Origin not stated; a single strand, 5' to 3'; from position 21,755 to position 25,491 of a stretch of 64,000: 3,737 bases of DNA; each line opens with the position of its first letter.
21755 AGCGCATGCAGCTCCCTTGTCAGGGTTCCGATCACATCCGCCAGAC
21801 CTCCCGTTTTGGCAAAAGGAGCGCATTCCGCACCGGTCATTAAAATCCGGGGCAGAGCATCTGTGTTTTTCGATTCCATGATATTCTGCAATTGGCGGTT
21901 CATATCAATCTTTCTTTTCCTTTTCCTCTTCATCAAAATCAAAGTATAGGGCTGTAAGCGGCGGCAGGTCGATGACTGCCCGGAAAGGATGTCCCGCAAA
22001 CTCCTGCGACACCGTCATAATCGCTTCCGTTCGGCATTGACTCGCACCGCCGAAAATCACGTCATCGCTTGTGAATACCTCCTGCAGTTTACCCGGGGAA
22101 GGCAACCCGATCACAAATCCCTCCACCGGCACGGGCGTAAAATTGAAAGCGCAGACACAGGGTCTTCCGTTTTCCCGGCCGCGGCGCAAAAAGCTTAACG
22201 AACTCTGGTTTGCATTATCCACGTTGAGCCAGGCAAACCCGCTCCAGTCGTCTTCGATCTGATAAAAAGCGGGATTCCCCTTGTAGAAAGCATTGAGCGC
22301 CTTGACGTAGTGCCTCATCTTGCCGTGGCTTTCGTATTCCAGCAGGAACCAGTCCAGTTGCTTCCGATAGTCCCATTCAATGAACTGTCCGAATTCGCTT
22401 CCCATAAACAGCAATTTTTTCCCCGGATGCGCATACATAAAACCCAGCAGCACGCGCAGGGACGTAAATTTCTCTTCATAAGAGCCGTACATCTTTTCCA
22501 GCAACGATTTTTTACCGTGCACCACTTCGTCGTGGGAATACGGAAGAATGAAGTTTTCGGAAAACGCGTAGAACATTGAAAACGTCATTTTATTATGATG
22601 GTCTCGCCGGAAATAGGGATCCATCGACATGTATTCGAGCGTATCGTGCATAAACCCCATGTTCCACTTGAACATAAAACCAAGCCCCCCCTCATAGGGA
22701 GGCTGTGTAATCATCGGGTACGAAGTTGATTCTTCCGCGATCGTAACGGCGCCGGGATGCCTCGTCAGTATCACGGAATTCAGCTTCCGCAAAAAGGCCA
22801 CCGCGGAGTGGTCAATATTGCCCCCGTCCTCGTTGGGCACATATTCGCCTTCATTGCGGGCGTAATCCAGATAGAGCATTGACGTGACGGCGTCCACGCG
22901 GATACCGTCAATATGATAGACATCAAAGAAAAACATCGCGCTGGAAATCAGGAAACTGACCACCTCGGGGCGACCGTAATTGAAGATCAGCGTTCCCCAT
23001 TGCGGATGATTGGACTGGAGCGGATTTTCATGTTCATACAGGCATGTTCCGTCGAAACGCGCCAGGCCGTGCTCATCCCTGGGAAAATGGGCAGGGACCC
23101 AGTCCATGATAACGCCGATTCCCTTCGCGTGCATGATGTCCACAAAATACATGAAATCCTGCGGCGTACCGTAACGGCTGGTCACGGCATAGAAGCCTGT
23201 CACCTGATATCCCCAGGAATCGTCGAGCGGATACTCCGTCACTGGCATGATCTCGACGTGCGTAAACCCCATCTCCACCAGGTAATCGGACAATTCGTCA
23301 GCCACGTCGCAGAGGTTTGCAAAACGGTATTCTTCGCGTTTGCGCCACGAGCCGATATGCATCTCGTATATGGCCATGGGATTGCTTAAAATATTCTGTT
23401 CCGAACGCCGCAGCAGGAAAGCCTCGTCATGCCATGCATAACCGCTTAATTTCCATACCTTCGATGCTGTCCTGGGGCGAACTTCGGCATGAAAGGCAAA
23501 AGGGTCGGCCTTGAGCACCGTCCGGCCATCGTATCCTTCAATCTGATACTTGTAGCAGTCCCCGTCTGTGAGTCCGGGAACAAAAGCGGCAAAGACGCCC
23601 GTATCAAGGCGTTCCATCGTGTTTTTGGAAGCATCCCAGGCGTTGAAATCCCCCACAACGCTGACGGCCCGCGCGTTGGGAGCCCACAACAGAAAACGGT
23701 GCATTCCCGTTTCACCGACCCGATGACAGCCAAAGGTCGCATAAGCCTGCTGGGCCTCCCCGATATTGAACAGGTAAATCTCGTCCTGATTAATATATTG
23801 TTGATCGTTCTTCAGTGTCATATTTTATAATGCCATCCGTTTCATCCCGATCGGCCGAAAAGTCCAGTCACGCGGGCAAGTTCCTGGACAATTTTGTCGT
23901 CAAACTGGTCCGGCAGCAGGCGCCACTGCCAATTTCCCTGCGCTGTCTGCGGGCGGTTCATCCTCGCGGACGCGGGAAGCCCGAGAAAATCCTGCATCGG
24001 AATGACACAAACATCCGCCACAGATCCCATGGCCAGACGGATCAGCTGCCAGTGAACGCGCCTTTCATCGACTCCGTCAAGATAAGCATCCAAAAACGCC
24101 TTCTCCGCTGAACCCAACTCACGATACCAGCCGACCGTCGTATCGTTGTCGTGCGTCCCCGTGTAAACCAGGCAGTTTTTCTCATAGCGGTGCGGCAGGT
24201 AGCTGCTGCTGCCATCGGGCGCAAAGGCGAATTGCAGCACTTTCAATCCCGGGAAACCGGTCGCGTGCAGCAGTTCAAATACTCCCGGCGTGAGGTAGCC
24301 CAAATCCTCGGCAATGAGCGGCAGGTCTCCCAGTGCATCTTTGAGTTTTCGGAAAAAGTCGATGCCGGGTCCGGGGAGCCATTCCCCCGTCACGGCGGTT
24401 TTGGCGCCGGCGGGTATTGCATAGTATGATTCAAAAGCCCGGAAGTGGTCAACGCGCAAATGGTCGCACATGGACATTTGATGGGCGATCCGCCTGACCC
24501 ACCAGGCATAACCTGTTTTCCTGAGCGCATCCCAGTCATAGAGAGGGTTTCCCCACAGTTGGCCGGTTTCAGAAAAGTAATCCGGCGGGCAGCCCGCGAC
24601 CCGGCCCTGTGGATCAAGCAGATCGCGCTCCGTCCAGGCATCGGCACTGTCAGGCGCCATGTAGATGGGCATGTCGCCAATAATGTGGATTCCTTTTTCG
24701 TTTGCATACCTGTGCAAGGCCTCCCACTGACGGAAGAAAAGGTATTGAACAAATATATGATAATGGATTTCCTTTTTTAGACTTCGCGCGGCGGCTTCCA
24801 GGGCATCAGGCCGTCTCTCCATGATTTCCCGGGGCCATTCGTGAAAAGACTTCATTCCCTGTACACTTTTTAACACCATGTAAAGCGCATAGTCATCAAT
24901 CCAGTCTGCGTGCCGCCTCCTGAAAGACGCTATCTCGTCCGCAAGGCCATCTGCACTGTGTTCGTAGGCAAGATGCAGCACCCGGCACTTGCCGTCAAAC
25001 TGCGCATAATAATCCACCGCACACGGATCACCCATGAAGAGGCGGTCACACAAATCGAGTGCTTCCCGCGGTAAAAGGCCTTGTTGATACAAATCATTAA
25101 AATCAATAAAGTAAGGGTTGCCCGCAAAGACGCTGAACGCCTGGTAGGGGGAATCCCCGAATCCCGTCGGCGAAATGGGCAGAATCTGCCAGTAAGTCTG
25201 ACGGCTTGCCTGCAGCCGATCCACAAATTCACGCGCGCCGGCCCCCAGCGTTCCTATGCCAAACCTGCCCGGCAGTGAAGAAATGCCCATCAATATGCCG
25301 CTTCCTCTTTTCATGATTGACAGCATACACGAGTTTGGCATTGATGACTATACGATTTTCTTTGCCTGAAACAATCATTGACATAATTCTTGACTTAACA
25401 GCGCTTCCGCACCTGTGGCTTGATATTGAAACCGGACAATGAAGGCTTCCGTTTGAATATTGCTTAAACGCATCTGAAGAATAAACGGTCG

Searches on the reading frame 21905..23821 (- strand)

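Call 25: search_protein_families(library=ncbifam, proteins=[window:21905-23821:-], max_evalue=0.00001)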
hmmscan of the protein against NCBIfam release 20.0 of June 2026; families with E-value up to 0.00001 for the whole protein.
window:21905-23821:- (638 aa): 18 families
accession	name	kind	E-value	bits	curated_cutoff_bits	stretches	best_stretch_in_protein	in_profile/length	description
NF008967.0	PRK12313.1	equivalog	1.1e-260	866.5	577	1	7-632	4-630/633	1,4-alpha-glucan branching protein GlgB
NF003811.1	PRK05402.1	equivalog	5.9e-260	864.1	741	1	14-627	2-617/619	1,4-alpha-glucan branching protein GlgB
TIGR01515.1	branching_enzym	equivalog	1.6e-237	789.9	463.95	1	15-625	2-604/607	1,4-alpha-glucan branching enzyme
NF009221.0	PRK12568.1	equivalog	3e-210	700.1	1270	1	16-629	128-743/745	1,4-alpha-glucan branching enzyme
NF011293.0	PRK14705.1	equivalog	3.3e-204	680.8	2376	1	36-628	635-1221/1224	1,4-alpha-glucan branching enzyme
NF011294.0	PRK14706.1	equivalog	1.5e-186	621.5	1284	1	30-629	30-624/642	1,4-alpha-glucan branching enzyme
TIGR02402.1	trehalose_TreZ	equivalog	1.1e-44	152.7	538.8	1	42-315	2-250/545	malto-oligosyltrehalose trehalohydrolase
TIGR02100.1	glgX_debranch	equivalog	3.1e-16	58.6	640.9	1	141-314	148-345/688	glycogen debranching protein GlgX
TIGR02104.1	pulA_typeI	equivalog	1.8e-15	56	504.5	1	42-311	22-320/605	type I pullulanase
TIGR02456.1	treS_nterm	equivalog_domain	2.7e-14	52.6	678.35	1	151-247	8-102/539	maltose alpha-D-glucosyltransferase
NF041321.1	Alpha-amyl_MalA_Halo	equivalog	1.6e-12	46.7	875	1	145-249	256-358/666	alpha-amylase MalA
TIGR02403.1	trehalose_treC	equivalog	1.1e-09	37.5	799.05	1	150-247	6-101/544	alpha,alpha-phosphotrehalase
TIGR02401.1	trehalose_TreY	equivalog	2.5e-08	32.7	498.65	1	174-246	18-90/838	malto-oligosyltrehalose synthase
NF002983.0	PRK03705.1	equivalog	1.3e-07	30.1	901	1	177-315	184-341/658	glycogen debranching protein GlgX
NF011084.0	PRK14511.1-1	equivalog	4.6e-07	28.9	1021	1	169-246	15-91/728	malto-oligosyltrehalose synthase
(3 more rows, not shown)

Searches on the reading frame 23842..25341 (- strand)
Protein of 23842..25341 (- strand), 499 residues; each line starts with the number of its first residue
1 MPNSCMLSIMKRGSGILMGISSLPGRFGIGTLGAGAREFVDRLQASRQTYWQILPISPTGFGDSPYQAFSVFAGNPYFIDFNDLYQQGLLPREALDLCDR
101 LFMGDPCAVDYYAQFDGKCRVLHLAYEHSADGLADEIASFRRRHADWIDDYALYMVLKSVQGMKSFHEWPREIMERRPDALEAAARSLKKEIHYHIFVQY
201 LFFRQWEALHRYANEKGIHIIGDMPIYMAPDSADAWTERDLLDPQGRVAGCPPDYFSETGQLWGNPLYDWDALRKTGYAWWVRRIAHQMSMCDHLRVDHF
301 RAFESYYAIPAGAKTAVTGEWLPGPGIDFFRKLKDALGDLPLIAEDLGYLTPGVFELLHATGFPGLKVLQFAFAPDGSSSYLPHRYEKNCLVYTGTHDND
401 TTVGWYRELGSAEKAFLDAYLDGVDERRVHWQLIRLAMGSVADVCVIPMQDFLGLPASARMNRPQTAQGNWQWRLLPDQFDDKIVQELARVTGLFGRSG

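Call 25: search_protein_families(library=ncbifam, proteins=[window:23842-25341:-], max_evalue=0.00001)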
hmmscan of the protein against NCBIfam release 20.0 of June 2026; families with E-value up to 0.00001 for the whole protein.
window:23842-25341:- (499 aa): 9 families
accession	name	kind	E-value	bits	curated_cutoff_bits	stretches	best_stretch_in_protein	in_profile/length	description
NF011080.0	PRK14508.1-3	subfamily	1.4e-194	647.4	477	1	10-497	3-495/496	4-alpha-glucanotransferase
NF011078.0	PRK14508.1-1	subfamily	1.2e-170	568.6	776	1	10-497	2-496/503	4-alpha-glucanotransferase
NF011079.0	PRK14508.1-2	subfamily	3.7e-151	504.1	555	1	10-487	8-490/506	4-alpha-glucanotransferase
NF011083.0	PRK14510.1-2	equivalog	2.6e-140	469.1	1322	2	137-490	839-1177/1186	bifunctional glycogen debranching protein GlgX/4-alpha-glucanotransferase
TIGR00217.1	malQ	equivalog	4.8e-104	349.3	205.65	1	8-497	38-587/587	4-alpha-glucanotransferase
NF011081.0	PRK14508.1-4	equivalog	1.2e-81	274.7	556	1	10-478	21-507/529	4-alpha-glucanotransferase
NF011077.0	PRK14507.1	equivalog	3.7e-28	97.5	2148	1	108-420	278-603/1693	malto-oligosyltrehalose synthase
NF008274.0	PRK11052.1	equivalog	8.7e-26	90.7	806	1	109-407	250-559/695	4-alpha-glucanotransferase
NF011082.0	PRK14510.1-1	equivalog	4e-25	87.4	2511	1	108-417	978-1294/1410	bifunctional glycogen debranching protein GlgX/4-alpha-glucanotransferase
